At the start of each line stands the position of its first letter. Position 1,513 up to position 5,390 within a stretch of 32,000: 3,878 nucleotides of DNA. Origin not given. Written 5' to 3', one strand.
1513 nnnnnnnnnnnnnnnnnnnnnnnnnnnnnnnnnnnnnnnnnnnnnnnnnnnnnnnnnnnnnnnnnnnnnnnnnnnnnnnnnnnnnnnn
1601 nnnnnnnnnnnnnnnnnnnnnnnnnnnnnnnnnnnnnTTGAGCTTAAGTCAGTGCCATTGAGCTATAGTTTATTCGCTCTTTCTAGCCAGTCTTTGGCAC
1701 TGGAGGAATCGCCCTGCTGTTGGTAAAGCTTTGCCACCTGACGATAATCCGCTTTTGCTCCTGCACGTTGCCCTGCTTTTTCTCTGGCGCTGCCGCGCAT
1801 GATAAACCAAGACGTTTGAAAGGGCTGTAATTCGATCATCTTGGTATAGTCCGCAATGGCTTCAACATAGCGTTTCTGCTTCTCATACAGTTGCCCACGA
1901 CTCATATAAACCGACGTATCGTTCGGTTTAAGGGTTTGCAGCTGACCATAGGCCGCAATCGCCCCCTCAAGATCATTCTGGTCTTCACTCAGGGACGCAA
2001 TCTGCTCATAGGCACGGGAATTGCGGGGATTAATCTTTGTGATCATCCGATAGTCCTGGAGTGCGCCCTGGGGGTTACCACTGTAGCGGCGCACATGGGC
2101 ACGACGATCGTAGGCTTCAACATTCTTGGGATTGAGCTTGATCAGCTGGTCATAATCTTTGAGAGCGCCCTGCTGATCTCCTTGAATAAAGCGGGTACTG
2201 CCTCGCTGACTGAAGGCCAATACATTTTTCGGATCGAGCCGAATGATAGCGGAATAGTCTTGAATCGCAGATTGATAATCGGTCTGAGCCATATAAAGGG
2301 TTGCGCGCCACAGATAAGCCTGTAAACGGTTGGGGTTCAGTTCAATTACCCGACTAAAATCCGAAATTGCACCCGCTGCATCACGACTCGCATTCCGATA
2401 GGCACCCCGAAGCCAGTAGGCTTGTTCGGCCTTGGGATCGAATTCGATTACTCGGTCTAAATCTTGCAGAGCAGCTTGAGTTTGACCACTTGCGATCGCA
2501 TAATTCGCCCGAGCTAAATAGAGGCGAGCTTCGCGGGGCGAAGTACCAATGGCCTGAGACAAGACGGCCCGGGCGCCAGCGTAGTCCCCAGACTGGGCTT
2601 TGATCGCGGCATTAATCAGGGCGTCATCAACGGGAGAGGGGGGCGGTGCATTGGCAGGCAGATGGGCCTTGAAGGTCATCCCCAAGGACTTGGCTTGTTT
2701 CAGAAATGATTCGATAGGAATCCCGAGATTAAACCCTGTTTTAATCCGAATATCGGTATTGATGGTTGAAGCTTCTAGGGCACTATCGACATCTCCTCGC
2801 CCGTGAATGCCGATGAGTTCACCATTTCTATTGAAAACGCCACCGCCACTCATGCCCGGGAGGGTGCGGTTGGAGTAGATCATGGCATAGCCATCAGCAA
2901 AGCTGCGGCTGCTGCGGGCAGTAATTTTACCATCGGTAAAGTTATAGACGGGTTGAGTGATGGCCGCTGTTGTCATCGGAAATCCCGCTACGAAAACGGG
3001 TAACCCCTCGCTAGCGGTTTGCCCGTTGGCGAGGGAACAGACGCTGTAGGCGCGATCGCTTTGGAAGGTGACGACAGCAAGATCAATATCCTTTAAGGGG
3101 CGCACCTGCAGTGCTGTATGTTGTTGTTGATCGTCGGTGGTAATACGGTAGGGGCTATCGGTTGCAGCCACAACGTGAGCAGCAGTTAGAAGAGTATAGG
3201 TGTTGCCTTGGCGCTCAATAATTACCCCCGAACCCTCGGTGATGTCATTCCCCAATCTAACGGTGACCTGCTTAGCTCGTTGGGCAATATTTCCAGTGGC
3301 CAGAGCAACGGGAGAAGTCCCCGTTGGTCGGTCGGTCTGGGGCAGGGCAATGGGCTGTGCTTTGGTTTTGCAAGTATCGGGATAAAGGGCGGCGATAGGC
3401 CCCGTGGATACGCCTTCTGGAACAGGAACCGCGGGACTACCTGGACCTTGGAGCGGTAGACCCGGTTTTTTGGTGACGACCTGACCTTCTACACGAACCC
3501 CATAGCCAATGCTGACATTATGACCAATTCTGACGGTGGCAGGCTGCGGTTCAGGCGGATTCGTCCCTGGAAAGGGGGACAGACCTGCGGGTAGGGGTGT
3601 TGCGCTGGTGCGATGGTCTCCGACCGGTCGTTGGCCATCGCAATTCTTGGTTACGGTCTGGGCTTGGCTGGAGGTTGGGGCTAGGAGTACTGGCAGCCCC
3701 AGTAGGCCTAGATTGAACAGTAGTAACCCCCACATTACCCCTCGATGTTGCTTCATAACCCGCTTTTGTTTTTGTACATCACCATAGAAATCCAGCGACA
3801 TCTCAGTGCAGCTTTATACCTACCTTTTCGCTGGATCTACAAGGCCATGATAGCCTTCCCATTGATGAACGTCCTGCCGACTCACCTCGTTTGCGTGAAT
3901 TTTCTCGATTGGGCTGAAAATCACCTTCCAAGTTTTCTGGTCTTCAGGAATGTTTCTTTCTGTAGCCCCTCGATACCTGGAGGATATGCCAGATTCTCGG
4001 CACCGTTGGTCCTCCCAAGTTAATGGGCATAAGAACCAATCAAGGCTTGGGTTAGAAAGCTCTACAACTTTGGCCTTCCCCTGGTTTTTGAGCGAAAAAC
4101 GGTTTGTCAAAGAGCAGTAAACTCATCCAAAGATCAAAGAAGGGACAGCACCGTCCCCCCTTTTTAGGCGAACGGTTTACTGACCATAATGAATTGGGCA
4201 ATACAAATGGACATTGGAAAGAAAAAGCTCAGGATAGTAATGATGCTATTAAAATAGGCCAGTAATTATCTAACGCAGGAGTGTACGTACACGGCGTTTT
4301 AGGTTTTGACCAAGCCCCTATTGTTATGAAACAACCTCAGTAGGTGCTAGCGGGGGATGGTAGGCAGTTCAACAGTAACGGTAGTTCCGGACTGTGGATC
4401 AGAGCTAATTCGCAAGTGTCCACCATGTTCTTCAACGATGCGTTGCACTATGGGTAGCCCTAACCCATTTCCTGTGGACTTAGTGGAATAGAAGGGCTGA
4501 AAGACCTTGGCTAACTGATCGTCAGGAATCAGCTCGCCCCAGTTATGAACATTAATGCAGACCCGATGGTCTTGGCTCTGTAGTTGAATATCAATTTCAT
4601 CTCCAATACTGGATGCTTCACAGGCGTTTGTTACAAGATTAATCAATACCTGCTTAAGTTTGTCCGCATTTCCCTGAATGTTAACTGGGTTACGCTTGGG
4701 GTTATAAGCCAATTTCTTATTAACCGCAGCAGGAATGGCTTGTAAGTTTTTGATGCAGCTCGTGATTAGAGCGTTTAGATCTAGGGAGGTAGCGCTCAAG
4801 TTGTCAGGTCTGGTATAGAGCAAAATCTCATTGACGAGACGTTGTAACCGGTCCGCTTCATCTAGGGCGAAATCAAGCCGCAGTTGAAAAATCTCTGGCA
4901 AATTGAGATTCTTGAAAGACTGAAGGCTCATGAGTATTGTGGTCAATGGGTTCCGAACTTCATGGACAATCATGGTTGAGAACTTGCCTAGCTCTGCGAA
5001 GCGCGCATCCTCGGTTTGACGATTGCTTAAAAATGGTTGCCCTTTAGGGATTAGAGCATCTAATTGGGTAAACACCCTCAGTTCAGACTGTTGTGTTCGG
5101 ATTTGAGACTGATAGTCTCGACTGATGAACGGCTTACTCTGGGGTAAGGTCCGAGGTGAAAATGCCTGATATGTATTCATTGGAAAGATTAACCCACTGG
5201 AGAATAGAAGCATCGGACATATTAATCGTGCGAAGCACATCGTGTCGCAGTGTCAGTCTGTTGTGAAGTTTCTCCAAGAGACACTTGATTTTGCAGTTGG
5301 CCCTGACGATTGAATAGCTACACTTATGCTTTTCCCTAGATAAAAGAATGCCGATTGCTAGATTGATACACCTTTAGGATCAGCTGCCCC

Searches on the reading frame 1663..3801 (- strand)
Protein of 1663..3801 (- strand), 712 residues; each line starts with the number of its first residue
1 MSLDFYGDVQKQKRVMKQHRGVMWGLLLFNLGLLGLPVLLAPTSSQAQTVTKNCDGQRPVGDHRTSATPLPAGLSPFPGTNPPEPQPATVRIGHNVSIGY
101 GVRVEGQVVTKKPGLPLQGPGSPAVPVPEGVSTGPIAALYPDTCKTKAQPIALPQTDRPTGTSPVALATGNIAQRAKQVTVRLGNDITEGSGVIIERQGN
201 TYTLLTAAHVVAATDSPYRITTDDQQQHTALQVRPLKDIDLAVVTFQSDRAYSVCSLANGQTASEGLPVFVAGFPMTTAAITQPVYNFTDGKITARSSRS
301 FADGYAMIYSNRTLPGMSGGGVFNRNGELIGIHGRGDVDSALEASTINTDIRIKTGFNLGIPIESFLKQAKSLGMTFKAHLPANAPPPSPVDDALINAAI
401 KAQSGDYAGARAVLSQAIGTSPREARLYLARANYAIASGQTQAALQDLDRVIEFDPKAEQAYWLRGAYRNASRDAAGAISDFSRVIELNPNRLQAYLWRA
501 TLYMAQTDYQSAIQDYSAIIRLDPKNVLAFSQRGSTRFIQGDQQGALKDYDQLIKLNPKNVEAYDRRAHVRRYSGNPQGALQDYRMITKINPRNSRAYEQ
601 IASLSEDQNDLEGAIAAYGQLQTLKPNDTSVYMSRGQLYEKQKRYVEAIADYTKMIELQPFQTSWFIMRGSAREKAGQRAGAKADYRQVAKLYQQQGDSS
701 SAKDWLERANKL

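Call 5: search_protein_families(library=pfam, proteins=[window:1663-3801:-], max_evalue=0.0001)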
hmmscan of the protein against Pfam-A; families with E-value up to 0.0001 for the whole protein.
window:1663-3801:- (712 aa): 15 families
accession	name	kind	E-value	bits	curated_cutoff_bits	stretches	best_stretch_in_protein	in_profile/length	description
PF07719.23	TPR_2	-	1e-33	113.1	27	0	631-660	3-32/34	Tetratricopeptide repeat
PF00515.34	TPR_1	-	3.4e-31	106.2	27.8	1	631-660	3-32/34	Tetratricopeptide repeat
PF13414.12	TPR_11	-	2.8e-26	91.4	26.8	2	534-567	1-34/42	TPR repeat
PF13181.12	TPR_8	-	2.6e-25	86.8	25.7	0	630-660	2-32/34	Tetratricopeptide repeat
PF13371.12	TPR_9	-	6.5e-24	84.2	35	2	502-563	4-65/73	Tetratricopeptide repeat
PF13432.12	TPR_16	-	1.7e-23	83.2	32.7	2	472-526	10-64/65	Tetratricopeptide repeat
PF13365.12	Trypsin_2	-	1.9e-21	77.8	27.6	1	190-332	1-144/144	Trypsin-like peptidase domain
PF13431.12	TPR_17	-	4.5e-20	70.6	24.4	0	550-582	2-34/34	Tetratricopeptide repeat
PF13428.12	TPR_14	-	1e-19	69.5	23.5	0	426-464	2-40/44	Tetratricopeptide repeat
PF14559.12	TPR_19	-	6.1e-19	68.6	25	1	403-462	3-61/68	Tetratricopeptide repeat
PF13174.12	TPR_6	-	3e-14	53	26.3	0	494-525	1-32/33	Tetratricopeptide repeat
PF23914.1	TPR_CcmH_CycH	-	1e-09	38.9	42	1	455-562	46-156/158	Cytochrome c-type biogenesis protein H TPR domain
PF00089.32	Trypsin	-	6.7e-07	29.8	20.6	1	201-340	34-202/220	Trypsin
PF13424.12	TPR_12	-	3.3e-06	27.6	30.1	0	677-709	39-71/77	Tetratricopeptide repeat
PF25062.1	ARM_TT21_N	-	5.8e-05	23.4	40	0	424-540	99-215/222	Tetratricopeptide repeat protein 21 N-terminal ARM repeat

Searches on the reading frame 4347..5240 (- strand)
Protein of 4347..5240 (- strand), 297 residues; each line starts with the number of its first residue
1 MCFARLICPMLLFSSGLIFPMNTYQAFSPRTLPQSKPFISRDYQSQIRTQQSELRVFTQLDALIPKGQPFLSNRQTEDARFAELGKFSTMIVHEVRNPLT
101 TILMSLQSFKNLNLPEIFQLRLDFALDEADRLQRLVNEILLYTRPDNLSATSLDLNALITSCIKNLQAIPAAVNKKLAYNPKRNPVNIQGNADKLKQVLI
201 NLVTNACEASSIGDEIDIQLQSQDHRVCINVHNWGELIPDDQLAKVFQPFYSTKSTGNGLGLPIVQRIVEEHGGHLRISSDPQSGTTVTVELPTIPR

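Call 5: search_protein_families(library=pfam, proteins=[window:4347-5240:-], max_evalue=0.0001)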
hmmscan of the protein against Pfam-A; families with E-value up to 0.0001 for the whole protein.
window:4347-5240:- (297 aa): 4 families
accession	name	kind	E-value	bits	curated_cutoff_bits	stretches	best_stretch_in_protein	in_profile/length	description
PF02518.31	HATPase_c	-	7.2e-27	94.5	26.4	1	190-294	1-109/111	Histidine kinase-, DNA gyrase B-, and HSP90-like ATPase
PF00512.31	HisKA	-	1.1e-13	51.5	26.9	1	84-147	2-65/66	His Kinase A (phospho-acceptor) domain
PF14501.12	HATPase_c_5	-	4.2e-06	27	22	1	195-283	6-93/102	GHKL domain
PF13581.12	HATPase_c_2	-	3.6e-05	24.2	27.4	1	199-290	40-125/127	Histidine kinase-like ATPase domain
